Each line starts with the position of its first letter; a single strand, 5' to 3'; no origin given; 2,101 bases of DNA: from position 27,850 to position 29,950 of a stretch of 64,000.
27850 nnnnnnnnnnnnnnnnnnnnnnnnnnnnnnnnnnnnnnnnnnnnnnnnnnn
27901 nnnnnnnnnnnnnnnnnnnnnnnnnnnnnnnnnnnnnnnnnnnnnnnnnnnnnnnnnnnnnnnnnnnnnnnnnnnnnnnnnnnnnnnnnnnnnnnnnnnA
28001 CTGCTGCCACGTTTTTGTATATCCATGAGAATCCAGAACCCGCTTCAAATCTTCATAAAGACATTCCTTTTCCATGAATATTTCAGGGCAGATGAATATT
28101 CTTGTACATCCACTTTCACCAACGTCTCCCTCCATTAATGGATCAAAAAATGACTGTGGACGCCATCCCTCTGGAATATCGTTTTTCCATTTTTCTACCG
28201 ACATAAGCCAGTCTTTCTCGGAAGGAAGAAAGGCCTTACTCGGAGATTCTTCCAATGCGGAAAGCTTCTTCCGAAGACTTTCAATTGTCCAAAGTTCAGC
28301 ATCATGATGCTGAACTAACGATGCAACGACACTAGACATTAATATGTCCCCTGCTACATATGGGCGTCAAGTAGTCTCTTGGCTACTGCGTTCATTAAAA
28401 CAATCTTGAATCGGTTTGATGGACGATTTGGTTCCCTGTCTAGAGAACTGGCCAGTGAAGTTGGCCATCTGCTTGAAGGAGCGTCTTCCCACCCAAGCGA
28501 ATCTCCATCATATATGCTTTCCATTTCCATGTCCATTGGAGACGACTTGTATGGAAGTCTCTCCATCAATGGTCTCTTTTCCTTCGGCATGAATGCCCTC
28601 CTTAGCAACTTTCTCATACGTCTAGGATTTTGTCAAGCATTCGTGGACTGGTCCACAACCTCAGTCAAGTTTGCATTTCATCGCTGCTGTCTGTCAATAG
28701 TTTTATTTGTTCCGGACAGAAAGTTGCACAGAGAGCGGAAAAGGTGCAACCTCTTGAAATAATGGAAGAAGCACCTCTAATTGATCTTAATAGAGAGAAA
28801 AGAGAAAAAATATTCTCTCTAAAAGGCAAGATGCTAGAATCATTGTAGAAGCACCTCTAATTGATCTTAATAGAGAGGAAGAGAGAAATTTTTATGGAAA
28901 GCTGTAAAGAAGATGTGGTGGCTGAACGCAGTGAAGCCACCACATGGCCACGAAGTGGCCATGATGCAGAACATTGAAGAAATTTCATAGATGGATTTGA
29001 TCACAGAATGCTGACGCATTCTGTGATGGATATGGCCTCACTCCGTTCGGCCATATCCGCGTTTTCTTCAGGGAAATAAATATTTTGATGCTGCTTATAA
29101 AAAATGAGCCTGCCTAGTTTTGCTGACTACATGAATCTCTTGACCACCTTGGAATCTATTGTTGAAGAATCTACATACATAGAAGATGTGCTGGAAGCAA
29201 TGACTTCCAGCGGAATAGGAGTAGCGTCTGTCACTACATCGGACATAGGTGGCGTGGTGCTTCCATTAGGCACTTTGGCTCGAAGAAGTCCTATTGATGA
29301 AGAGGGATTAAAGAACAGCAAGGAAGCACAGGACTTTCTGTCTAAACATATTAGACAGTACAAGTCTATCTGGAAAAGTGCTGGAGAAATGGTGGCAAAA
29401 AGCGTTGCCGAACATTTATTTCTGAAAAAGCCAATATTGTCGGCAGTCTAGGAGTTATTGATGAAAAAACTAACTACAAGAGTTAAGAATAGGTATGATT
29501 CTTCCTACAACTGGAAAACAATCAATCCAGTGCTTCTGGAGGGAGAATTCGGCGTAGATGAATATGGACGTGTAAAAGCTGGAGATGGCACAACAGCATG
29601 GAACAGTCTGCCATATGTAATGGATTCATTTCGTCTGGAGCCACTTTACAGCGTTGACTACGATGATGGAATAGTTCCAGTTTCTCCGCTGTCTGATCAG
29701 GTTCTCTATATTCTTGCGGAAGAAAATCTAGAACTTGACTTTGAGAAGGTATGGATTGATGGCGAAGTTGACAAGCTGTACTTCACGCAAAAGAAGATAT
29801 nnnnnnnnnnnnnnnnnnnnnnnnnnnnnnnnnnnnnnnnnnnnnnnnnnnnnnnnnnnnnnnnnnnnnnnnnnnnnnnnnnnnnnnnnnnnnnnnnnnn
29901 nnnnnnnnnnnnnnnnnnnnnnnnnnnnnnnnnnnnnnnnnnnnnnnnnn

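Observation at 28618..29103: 486-bp non-coding region at a divergent strand switch with 31-bp direct repeats and four consecutive hairpins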

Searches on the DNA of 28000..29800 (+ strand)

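Call 4: search_rna_families(source=window, start=28000, end=29800, threshold=evalue, max_evalue=10, show_alignments=3)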
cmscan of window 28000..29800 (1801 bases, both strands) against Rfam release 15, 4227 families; matches with E-value up to 10: 7.
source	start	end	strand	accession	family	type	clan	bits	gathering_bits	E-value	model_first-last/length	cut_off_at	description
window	28760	28873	-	RF00307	snoR98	Gene; snRNA; snoRNA; HACA-box;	CL00038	20.6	44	4.7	1-118/118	no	Small nucleolar RNA snoR98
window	28892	28933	+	RF03031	ssnA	Cis-reg;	-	20.4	37.3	0.028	1-48/48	no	ssnA RNA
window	28767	28874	+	RF00565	SCARNA3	Gene; snRNA; snoRNA; scaRNA;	CL00018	19.4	47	0.89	1-141/141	no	Small Cajal body specific RNA 3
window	29287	29337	+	RF01169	SNORD112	Gene; snRNA; snoRNA; CD-box;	CL00069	16.2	58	10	1-77/77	no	Small nucleolar RNA SNORD112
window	29000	29026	-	RF00823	lsy-6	Gene; miRNA;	-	16.1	60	5.8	1-74/74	no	lsy-6 microRNA precursor family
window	28753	28820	-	RF02273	FsrA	Gene;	-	16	80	3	1-83/83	no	FsrA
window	28740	28821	-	RF02694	RalA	Gene; sRNA;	-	14.1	170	4.7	1-179/179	no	RalR antitoxin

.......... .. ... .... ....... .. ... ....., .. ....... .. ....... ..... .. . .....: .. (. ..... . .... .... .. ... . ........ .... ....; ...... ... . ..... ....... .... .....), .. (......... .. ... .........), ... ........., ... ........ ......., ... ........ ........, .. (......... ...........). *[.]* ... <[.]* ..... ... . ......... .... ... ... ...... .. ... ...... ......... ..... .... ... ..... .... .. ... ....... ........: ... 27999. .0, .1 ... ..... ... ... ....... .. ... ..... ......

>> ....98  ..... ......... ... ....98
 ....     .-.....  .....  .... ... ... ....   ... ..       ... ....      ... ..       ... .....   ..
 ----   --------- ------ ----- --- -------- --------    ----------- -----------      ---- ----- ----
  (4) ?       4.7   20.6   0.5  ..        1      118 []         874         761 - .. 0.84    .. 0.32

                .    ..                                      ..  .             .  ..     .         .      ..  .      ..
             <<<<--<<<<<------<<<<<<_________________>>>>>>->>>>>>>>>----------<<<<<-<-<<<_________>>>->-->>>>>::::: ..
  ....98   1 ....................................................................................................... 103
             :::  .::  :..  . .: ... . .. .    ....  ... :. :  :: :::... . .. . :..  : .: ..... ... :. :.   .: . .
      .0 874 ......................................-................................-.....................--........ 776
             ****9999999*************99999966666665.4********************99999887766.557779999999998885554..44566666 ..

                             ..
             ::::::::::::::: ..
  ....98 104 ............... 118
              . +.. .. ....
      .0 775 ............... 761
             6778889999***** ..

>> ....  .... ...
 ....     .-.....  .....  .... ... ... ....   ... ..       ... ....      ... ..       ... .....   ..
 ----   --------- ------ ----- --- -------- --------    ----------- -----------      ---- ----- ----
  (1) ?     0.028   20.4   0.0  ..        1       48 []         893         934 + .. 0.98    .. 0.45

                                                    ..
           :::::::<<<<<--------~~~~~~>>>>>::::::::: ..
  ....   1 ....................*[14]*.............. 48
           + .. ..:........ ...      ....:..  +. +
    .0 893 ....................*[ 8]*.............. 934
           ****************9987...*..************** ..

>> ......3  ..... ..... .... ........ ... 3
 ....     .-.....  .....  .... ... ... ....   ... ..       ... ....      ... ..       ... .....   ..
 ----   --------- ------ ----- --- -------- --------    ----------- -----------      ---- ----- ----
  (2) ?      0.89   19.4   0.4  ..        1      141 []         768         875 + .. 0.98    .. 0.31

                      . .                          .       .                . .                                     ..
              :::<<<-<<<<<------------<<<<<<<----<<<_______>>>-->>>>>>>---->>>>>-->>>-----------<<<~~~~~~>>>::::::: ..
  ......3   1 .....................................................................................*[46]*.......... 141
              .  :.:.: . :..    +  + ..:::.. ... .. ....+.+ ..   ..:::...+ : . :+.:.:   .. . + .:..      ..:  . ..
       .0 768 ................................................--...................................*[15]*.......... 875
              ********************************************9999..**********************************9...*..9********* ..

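Call 6: search_dna_similar(query=window:28300-29500:+, collection=phages, mode=distant)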
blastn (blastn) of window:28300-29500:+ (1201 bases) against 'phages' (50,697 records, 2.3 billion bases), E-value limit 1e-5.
No match.

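Call 109: build_rna_model(alignment_id=A8, structure=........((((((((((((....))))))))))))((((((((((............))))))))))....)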
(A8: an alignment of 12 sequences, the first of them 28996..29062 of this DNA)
Model R1 built from alignment A8 (12 sequences, 72 columns); structure: as given.
model positions 67; base pairs 22; branch points 1; effective number of sequences 3.27; information 0.838 bits per position. Calibrated on 0.2 Mb of random sequence (short: E-values are rough).
structure used (alignment columns):
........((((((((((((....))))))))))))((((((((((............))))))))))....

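Call 110: search_with_rna_model(model_id=R1, sources=[window, L021, L022, L024, L026, L029, L031, L032, L035, L037, L039, L041, L036, L009], max_evalue=10)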
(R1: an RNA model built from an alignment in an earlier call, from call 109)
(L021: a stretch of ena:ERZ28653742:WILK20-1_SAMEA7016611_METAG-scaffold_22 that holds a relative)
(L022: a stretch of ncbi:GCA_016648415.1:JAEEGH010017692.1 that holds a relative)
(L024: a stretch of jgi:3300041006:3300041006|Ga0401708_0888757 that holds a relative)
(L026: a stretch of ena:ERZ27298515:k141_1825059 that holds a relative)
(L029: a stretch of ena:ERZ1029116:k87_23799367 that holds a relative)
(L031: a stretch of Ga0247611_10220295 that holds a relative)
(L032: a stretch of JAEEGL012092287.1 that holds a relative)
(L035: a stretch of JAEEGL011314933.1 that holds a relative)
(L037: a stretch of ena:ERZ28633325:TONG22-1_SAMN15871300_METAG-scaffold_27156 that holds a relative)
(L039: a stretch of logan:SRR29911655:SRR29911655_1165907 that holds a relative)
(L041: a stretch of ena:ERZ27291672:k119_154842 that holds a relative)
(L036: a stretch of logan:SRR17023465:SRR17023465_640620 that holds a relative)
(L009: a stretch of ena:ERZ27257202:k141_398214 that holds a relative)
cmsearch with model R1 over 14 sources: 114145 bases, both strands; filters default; matches with E-value up to 10: 22.
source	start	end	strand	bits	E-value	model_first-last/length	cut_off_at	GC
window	28996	29062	+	86.3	1.7e-19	1-67/67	no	0.51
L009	3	69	+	83.6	8.3e-19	1-67/67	no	0.55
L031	1171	1237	+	81.2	3.2e-18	1-67/67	no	0.57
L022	3361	3426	+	66.2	1.8e-14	1-67/67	no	0.52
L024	3360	3425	+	66.2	1.8e-14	1-67/67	no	0.52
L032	1355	1422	+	65.2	3.3e-14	1-67/67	no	0.53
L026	3350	3413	+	63.9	7.1e-14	1-67/67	no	0.47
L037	1351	1414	+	63.3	9.9e-14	1-67/67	no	0.52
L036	46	108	+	63.3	1e-13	1-67/67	no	0.6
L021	3373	3432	+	53.2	3.3e-11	1-67/67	no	0.55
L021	3290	3351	-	50.4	1.7e-10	1-67/67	no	0.6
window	28910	28970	-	50.2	1.8e-10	1-67/67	no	0.56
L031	1091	1152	-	43.9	6.9e-09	1-67/67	no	0.6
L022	3293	3353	-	34.2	1.8e-06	1-67/67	no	0.54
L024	3292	3352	-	34.2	1.8e-06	1-67/67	no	0.54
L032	1287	1349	-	34.1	2e-06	1-67/67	no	0.63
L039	36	99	-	31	1.1e-05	1-67/67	no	0.5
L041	212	275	-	31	1.1e-05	1-67/67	no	0.5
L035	863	908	+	12.6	0.47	1-67/67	no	0.59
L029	2828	2874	+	9.6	2.7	1-67/67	no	0.57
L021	2968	3015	+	9.1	3.6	1-67/67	no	0.58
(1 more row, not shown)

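Call 118: search_with_rna_model(model_id=R1, sources=[L046, L045], max_evalue=10, filters=off, show_alignments=2)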
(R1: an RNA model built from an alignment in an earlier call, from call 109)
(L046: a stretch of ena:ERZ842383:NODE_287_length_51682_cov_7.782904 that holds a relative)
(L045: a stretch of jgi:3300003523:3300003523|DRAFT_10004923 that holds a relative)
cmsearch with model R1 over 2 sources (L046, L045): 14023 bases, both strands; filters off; matches with E-value up to 10: 13.
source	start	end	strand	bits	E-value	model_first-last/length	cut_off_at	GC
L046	3379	3447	+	11.6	0.1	1-67/67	no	0.32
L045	4716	4759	-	5.7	3.1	1-67/67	no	0.32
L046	3411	3473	-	4.6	5.8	1-67/67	no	0.33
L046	5693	5737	+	4.4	6.3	1-67/67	no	0.36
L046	4511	4567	-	4.4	6.4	1-67/67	no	0.3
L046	2448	2510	-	4.3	6.6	1-67/67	no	0.48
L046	3980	4030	+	4.2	7.2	1-67/67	no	0.29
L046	1016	1077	+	4.2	7.3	1-67/67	no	0.34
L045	5750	5812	+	4.1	7.6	1-67/67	no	0.46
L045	4233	4311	-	4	8.2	6-31/67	no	0.41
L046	5959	6009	+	3.7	9.6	1-67/67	no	0.25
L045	4994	5043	-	3.7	9.6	1-67/67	no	0.4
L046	7245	7262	-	3.7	9.7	10-27/67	no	0.11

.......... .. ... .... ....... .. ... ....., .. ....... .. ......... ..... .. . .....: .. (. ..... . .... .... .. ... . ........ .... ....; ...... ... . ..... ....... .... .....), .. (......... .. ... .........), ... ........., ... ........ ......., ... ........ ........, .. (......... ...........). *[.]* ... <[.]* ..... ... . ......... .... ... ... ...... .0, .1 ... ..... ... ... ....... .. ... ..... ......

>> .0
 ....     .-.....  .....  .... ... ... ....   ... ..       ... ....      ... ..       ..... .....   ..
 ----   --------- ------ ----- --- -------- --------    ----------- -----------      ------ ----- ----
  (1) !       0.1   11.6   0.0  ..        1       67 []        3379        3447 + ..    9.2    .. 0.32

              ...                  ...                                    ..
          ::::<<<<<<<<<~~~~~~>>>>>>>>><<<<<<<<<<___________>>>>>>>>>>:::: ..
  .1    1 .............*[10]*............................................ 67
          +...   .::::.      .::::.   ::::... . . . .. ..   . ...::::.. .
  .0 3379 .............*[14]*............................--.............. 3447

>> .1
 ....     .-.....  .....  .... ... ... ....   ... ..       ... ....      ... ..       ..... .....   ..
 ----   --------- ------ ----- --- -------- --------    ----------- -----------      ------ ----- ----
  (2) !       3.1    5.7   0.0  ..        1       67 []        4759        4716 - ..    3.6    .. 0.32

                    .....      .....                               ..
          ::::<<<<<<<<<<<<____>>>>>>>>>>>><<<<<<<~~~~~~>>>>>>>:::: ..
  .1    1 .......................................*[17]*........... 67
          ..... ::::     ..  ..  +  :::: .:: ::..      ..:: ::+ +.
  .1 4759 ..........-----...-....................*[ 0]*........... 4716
